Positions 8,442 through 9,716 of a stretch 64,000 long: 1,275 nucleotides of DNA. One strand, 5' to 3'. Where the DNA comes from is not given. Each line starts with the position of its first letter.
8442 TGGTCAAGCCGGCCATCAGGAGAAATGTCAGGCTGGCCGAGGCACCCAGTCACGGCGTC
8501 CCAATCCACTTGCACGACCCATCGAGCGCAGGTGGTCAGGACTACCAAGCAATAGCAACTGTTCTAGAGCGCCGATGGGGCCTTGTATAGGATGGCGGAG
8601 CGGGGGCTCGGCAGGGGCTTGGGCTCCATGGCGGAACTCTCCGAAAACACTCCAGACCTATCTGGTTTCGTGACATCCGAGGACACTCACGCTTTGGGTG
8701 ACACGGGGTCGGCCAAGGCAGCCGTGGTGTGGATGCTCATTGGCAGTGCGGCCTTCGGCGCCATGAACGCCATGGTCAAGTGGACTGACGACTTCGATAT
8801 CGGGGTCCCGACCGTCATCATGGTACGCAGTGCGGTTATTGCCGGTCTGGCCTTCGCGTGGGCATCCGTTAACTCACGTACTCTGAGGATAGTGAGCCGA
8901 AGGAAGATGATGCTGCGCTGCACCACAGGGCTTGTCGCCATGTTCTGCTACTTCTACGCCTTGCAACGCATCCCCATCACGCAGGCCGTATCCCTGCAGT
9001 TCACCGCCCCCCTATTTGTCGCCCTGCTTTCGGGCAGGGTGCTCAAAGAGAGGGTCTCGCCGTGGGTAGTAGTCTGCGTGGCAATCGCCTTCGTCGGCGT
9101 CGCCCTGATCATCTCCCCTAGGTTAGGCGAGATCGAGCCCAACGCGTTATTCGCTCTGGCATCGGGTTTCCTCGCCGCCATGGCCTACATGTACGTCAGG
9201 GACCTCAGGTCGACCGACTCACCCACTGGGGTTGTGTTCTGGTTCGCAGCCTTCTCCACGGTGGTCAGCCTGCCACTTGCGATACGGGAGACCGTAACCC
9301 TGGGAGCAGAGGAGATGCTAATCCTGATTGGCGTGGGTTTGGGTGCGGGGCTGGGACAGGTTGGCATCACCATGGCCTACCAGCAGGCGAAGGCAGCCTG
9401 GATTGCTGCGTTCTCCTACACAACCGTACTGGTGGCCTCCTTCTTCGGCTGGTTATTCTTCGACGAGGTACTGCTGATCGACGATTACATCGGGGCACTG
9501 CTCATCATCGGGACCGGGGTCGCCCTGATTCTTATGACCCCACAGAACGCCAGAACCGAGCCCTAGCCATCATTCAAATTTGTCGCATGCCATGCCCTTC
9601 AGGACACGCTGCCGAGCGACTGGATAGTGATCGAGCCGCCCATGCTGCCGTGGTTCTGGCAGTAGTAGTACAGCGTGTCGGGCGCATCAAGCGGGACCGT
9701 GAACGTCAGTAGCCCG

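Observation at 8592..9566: ParB N-terminal ParA-activating peptide attached to an EamA/DMT transporter and translationally coupled to parA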

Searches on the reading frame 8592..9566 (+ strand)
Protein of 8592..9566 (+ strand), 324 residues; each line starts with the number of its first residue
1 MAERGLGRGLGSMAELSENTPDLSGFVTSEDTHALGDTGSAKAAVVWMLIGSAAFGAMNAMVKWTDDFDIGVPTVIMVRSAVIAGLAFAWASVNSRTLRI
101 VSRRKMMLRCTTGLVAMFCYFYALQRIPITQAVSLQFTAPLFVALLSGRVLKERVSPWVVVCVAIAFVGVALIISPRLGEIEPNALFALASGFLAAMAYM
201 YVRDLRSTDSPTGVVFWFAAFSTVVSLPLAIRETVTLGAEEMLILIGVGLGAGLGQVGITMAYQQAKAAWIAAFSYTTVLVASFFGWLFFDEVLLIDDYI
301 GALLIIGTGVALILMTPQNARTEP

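Call 3: search_protein_families(library=pfam, proteins=[window:8592-9566:+], max_evalue=1)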
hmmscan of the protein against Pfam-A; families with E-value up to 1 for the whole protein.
window:8592-9566:+ (324 aa): 4 families
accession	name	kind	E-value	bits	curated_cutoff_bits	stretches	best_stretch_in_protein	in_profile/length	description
PF00892.27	EamA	-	7.2e-25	88.3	28.2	2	44-174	3-134/135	EamA-like transporter family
PF05653.20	Mg_trans_NIPA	-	0.011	15.4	26.2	1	243-321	51-128/295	Magnesium transporter NIPA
PF03151.22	TPT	-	0.097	12.5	30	1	67-198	29-152/291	Triose-phosphate Transporter family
PF10639.15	TMEM234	-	0.19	12.3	30.1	1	99-173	37-112/113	Putative transmembrane family 234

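Call 4: search_protein_families(library=ncbifam, proteins=[window:8592-9566:+], max_evalue=1)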
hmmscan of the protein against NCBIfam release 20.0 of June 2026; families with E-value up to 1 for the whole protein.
window:8592-9566:+ (324 aa): 7 families
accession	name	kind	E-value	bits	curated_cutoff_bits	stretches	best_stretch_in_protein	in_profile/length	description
TIGR00950.1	2A78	equivalog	8.5e-16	58.2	230.2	1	72-307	16-261/264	carboxylate/amino acid/amine transporter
NF050091.1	ArAmAcExpYddG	equivalog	5.8e-10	39.1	300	1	82-260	41-225/285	aromatic amino acid exporter YddG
NF007823.0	PRK10532.1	equivalog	0.0044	16.2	354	1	97-249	63-213/295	threonine/homoserine exporter RhtA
NF011625.2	PRK15051.1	equivalog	0.018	15.2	92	1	89-173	25-107/111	4-amino-4-deoxy-L-arabinose-phosphoundecaprenol flippase subunit ArnE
NF002816.2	PRK02971.1-2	equivalog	0.023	15.2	99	1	93-175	34-118/120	4-amino-4-deoxy-L-arabinose-phosphoundecaprenol flippase subunit ArnF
TIGR03340.1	phn_DUF6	hypoth_equivalog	0.16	11.6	288.15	1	44-310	2-278/281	phosphonate utilization associated putative membrane protein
NF008676.0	PRK11689.1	equivalog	0.42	9.7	194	1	140-316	104-291/297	aromatic amino acid DMT transporter YddG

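Call 5: find_homologous_proteins(query=window:8592-9566:+, max_evalue=0.001)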
Query window:8592-9566:+ (324 aa): 557 proteins with E <= 0.001 among 8000 candidates; the best 120 are listed.
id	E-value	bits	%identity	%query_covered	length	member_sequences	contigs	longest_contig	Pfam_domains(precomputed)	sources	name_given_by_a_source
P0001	5.1e-197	671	97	100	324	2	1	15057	PF00892.27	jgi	jgi:drug/metabolite transporter (DMT)-like permease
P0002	6.9e-183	625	90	100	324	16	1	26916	PF00892.27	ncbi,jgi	-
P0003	1.8e-135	469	65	98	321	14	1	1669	PF00892.27,PF03151.23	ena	-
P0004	2.2e-135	469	65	98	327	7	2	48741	PF00892.27,PF03151.23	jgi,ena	-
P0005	6.4e-134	464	66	98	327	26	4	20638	PF00892.27,PF03151.23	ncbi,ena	-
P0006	8.1e-101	355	56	100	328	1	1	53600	PF00892.27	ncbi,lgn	-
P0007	5.2e-99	350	54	100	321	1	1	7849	PF00892.27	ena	-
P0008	3.6e-98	347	55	98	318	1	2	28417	PF00892.27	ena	-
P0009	8.1e-98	346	55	98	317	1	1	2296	PF00892.27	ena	-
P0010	1.2e-97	345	55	98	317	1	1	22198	PF00892.27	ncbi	-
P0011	1.3e-97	345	55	98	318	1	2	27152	PF00892.27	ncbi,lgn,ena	-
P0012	1.8e-97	344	56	100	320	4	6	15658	PF00892.27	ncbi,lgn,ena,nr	ncbi:MAG: DMT family transporter [Candidatus Thermoplasmatota archaeon]|nr:DMT family transporter [C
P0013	1.9e-97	344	55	98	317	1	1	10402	PF00892.27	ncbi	-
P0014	2.2e-97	344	56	100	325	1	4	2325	PF00892.27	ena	-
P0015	2.3e-97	344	54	98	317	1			PF00892.27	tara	tara:strand:- start:206 stop:1159 length:954 start_codon:yes stop_codon:yes gene_type:complete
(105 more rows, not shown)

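Call 9: find_related_loci(query=A1, collection=genome_contigs, flank=6000)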
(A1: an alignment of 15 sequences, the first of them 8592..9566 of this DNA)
Query A1 (324 aa) in genome_contigs; peptide patterns used: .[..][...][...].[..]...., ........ (x = any residue, [..] = any of these).
135 stretches matched a pattern; 115 encode a relative of the query (tblastn E <= 1e-3); the best 80 are kept; 80 distinct loci.
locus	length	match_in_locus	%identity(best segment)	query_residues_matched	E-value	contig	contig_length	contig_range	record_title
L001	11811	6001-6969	90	1-323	0e+0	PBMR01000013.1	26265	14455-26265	MAG: Methanobacteriota archaeon isolate SP208 MHASMcontig_598165, whole genome shotgun sequence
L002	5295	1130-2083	65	1-319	5e-145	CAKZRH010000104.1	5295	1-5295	MAG TPA_asm: uncultured euryarchaeote isolate SRR2103016_bin.36_CONCOCT_v1.1_MAG genome assembly, contig: ERZ1742204.237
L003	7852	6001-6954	66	1-319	2e-142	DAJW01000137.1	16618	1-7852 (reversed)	MAG TPA_asm: Euryarchaeota archaeon UBA36 UBA36_contig_7693, whole genome shotgun sequence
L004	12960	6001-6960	53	1-319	9e-101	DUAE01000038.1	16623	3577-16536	MAG TPA_asm: Candidatus Poseidoniales archaeon isolate UWMA-0266 NODE_4626_length_16623_cov_0.867223, whole genome shotg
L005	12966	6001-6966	56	1-324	5e-95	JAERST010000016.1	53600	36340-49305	MAG: Methanobacteriota archaeon isolate BH13 c_000000004391, whole genome shotgun sequence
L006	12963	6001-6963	52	1-324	4e-94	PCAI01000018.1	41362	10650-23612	MAG: Methanobacteriota archaeon isolate NP1344 9812, whole genome shotgun sequence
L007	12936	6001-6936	56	1-319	3e-94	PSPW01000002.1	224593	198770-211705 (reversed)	MAG: Methanobacteriota archaeon isolate Guaymas_23 scaffold_15, whole genome shotgun sequence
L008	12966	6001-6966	56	1-321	3e-93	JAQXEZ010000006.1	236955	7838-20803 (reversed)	MAG: Candidatus Thalassarchaeaceae archaeon isolate cluster2-bin.139 k141_2657520, whole genome shotgun sequence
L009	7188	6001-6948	54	1-323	4e-93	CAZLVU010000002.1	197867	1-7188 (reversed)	MAG TPA_asm: uncultured Candidatus Poseidoniales archaeon isolate SRP260945_co1_377 genome assembly, contig: NODE_20_len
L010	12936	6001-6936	55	1-319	3e-93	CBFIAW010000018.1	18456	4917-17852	MAG: Candidatus Thalassarchaeaceae archaeon isolate Co_bin_552_indper genome assembly, contig: Co_bin_552_indper_c19, wh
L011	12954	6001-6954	51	1-321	3e-92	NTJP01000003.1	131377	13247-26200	MAG: Marine Group II euryarchaeote MED-G38 EUII-MED-G38-C3, whole genome shotgun sequence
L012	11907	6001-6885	53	16-319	6e-92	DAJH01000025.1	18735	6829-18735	MAG TPA_asm: Euryarchaeota archaeon UBA173 UBA173_contig_25608, whole genome shotgun sequence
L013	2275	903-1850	56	1-323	1e-95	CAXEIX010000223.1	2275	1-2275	MAG TPA_asm: uncultured Candidatus Poseidoniales archaeon isolate ERR315860_concoct_68 genome assembly, contig: ERZ82894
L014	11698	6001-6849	55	40-323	6e-92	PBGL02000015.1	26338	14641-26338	MAG: Methanobacteriota archaeon isolate SP3063 MHASMcontig_274731, whole genome shotgun sequence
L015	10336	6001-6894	53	25-323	1e-91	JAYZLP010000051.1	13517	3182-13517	MAG: Thermoplasmatota archaeon isolate XB_MAG309 DB_MAG309_0051, whole genome shotgun sequence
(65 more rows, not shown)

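Call 19: search_protein_representatives(protein=window:8592-9566:+)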
Query: 324 residues. Proteins with E-value up to 0.001 (for the whole library): 12083; up to 1e-10: 4073; up to 1e-30: 47. The best 150 are listed.
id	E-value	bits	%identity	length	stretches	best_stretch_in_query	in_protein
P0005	2.0e-134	464.1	66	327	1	1-319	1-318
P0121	6.4e-89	314.7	58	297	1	38-318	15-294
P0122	1.1e-63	231.8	57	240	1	38-253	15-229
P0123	5.1e-62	226.4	45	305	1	43-312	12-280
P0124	8.7e-50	186.2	43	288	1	50-318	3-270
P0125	1.1e-45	172.7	48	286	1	40-252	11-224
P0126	2.4e-43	165.1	43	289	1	46-312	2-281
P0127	3.0e-43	164.7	39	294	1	40-321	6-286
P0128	8.4e-43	163.3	40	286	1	49-315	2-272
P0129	1.4e-42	162.5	38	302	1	44-312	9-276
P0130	2.3e-41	158.5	39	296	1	43-312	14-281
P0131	5.3e-41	157.4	51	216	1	161-318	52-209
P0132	3.4e-40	154.7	38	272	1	68-319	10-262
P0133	3.5e-40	154.7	37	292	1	44-312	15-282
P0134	4.5e-40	154.3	40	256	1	71-313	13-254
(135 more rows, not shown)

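Call 47: predict_structure(alignment_id=A2)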
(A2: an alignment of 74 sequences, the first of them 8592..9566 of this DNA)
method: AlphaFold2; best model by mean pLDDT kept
length: 324 residues; sequences in the alignment: 74
mean_pLDDT: 85.1   pTM: 0.82
mean pLDDT of the five models: 85.1, 83.6, 81.6, 80.7, 78.6
residues with pLDDT >= 90: 202; 70-90: 74; 50-70: 4; < 50: 44
segments of 3 or more residues with pLDDT < 50: 1-38, 319-324
pLDDT, mean of each block of 10 residues (from residue 1): 35 41 41 48 92 97 96 98 97 94 97 98 97 92 84 82 91 84 95 95 92 96 98 96 98 94 85 89 95 90 88 69 43
secondary structure, 60 per line:
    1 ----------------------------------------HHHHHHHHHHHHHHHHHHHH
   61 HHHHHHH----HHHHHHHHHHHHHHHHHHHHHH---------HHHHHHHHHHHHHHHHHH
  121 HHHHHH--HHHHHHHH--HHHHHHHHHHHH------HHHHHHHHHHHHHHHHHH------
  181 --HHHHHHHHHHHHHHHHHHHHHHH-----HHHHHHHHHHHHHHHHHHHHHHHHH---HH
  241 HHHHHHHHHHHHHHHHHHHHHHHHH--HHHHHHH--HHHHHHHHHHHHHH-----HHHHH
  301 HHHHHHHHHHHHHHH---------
elements in order: H41-67 H72-93 H103-126 H129-136 H139-150 H157-174 H183-205 H211-235 H239-265 H268-274 H277-290 H296-315

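Call 53: fold_search(model_id=the predicted structure, library=pdb)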
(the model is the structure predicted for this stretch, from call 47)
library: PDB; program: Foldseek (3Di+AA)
matches with E <= 10: 605; with E <= 0.001: 22
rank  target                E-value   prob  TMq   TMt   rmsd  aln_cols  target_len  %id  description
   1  9s36_A                5.3e-07  1.00  0.66  0.67   4.6       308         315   13  Cryo-EM structure of Candida albicans Vrg4 bound to an inhibitory nanobody and GDP-Mannose. (released 2025-09-03)
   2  9gry_A                5.5e-07  1.00  0.72  0.79   3.4       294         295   16  Cryo-EM structure of human SLC35B1-Q113F variant with AMP-PNP (released 2025-05-21)
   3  9i20_A                6.6e-07  1.00  0.71  0.77   3.0       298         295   16  Cryo-EM structure of human SLC35B1 with ADP (released 2025-05-21)
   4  9gsl_A                3.2e-06  1.00  0.67  0.71   4.3       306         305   16  Cryo-EM structure of human SLC35B1 in inward facing conformation (released 2025-05-21)
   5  9gs3_B                3.8e-06  1.00  0.63  0.69   4.4       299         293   16  Cryo-EM structure of human SLC35B1-E33A variant with ADP in inward facing conformation (released 2025-05-21)
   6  5i20_A                5.4e-06  1.00  0.56  0.62   5.7       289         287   19  Crystal structure of protein (released 2016-06-01)
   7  5i20_D                9.2e-06  1.00  0.55  0.62   5.8       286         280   18  Crystal structure of protein (released 2016-06-01)
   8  5i20_E                1.2e-05  1.00  0.58  0.63   6.0       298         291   17  Crystal structure of protein (released 2016-06-01)
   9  6i1r_A                1.4e-05  1.00  0.55  0.57   6.2       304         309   14  Crystal structure of CMP bound CST in an outward facing conformation (released 2019-06-05)
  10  5i20_C                1.5e-05  1.00  0.57  0.63   5.8       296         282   16  Crystal structure of protein (released 2016-06-01)
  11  5i20_B                1.7e-05  1.00  0.54  0.61   5.8       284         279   17  Crystal structure of protein (released 2016-06-01)
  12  9grz                  2.3e-05  1.00  0.69  0.75   3.8       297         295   16  Cryo-EM structure of human SLC35B1 with AMP-PNP (released 2025-05-21)
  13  6i1r_B                2.6e-05  1.00  0.53  0.55   6.4       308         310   13  Crystal structure of CMP bound CST in an outward facing conformation (released 2019-06-05)
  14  6i1z_B                3.1e-05  1.00  0.50  0.54   6.7       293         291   15  Outward facing structure of apo CST (released 2019-06-05)
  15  7paf_A                3.7e-05  1.00  0.61  0.69   4.8       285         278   17  Streptococcus pneumoniae choline importer LicB in lipid nanodiscs (released 2022-03-16)
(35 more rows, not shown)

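Call 54: find_encoding_contigs(protein=P0125, flank=6000, max_places=4)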
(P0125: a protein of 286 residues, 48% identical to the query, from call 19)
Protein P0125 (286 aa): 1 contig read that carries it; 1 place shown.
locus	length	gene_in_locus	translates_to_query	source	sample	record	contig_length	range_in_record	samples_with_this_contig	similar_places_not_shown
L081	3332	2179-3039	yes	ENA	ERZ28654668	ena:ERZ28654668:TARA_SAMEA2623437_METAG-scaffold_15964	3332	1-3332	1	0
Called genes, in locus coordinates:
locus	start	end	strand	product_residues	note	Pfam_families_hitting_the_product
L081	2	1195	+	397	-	?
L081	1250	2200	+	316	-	PF06564:CBP_BcsQ (faint), PF10609:ParA, PF13614:AAA_31, PF01656:CbiA, PF09140:MipZ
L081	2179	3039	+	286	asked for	PF00892:EamA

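Call 55: find_encoding_contigs(protein=P0123, flank=6000, max_places=4)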
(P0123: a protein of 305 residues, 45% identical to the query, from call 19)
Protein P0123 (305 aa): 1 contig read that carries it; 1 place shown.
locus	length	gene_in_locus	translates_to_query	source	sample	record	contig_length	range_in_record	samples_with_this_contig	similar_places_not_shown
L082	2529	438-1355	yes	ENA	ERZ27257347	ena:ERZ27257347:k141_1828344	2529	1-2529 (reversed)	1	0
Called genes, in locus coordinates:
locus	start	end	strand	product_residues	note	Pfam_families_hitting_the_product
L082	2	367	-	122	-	?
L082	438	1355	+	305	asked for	PF00892:EamA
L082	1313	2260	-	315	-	-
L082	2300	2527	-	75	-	?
